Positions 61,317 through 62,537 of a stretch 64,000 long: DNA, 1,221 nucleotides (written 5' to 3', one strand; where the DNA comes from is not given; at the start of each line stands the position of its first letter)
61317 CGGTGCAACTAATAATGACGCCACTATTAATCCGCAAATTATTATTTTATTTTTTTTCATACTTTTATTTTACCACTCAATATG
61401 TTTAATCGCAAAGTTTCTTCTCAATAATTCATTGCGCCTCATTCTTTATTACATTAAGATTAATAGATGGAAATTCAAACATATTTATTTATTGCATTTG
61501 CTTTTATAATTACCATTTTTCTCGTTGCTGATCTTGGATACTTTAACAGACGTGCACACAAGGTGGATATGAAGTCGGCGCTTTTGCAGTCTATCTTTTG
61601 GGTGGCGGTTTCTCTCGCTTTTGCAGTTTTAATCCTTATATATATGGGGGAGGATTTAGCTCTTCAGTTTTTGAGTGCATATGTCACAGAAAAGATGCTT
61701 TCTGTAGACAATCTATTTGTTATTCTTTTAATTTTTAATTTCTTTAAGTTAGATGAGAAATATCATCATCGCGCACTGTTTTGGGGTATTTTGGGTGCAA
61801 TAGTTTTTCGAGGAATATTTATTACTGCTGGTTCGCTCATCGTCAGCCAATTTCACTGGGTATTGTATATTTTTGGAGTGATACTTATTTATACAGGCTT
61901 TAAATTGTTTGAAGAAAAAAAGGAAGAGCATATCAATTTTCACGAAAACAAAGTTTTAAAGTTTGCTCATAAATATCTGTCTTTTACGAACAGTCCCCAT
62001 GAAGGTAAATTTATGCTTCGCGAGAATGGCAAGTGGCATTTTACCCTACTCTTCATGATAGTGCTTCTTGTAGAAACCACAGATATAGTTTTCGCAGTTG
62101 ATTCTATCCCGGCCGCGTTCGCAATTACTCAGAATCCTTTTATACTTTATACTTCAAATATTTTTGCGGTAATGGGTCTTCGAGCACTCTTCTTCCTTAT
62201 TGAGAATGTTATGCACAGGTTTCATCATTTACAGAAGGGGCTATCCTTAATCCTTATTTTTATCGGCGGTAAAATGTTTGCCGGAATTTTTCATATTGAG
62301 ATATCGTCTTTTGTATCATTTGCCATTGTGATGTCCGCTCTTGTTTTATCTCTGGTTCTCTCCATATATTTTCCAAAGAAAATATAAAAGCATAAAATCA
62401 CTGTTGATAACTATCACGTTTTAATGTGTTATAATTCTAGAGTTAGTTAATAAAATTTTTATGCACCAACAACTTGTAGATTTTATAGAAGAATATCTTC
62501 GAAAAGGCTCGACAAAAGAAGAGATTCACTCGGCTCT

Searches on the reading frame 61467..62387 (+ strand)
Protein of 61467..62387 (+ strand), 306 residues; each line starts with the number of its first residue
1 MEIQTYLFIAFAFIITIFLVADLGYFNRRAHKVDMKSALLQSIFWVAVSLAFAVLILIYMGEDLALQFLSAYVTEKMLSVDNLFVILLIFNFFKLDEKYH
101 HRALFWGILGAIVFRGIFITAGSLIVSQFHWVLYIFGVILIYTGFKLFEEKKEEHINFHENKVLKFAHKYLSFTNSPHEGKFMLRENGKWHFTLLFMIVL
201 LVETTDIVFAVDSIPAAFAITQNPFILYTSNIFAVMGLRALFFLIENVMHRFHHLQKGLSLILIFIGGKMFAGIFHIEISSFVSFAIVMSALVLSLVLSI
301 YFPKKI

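Call 7: search_protein_families(library=pfam, proteins=[window:61467-62387:+])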
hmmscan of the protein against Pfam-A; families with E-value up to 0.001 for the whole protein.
window:61467-62387:+ (306 aa): 1 family
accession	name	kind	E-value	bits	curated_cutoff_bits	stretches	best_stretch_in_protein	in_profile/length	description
PF03741.22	TerC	-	7.9e-53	179.3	27.8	1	70-272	2-176/178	Integral membrane protein TerC family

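Call 8: search_protein_families(library=ncbifam, proteins=[window:61467-62387:+])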
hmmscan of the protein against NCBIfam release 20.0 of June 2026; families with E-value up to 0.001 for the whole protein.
window:61467-62387:+ (306 aa): 4 families
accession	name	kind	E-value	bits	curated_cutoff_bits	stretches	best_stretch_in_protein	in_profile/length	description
TIGR03718.1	R_switched_Alx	subfamily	9e-107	357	246.4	1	5-304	3-302/303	TerC/Alx family metal homeostasis membrane protein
TIGR03716.1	R_switched_YkoY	subfamily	7.9e-24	84.5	138.5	1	73-290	7-195/220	integral membrane protein, YkoY family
TIGR03717.1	R_switched_YjbE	subfamily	1.2e-13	51.2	134.8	1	74-271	8-173/176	YjbE family putative metal transport protein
NF010612.0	PRK14013.1-2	equivalog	0.00058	19.4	386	0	46-304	67-302/307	hypothetical protein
